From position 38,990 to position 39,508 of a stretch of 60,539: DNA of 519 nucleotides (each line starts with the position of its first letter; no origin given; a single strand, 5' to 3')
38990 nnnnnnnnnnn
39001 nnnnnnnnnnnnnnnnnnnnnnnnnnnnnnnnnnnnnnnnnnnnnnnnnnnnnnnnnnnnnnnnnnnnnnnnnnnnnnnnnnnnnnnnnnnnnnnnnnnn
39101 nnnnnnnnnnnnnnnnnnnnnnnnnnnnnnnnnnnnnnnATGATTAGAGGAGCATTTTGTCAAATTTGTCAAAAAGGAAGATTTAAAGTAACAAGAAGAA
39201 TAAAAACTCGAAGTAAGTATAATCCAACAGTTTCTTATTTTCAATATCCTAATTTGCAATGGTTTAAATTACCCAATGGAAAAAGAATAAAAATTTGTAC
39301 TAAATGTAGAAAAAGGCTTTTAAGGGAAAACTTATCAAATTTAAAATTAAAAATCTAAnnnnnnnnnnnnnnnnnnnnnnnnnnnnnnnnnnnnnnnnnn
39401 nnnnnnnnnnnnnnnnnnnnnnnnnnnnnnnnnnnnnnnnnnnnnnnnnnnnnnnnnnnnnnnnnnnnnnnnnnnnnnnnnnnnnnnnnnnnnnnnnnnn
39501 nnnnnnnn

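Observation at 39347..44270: DGQHR/ParB-like protein, reverse gyrase and a SET methyltransferase as a candidate chromatin-topology module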

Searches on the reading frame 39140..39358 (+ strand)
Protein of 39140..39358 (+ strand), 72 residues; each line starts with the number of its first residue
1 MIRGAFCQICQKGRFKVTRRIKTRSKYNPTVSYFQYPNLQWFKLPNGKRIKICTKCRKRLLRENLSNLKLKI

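Call 3: search_protein_families(library=pfam, proteins=[window:39140-39358:+], max_evalue=0.01)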
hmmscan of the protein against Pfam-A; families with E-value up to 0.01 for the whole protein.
window:39140-39358:+ (72 aa): 0 families

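Call 4: search_protein_families(library=ncbifam, proteins=[window:39140-39358:+], max_evalue=0.01)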
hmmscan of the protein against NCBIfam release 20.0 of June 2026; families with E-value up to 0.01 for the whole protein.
window:39140-39358:+ (72 aa): 0 families
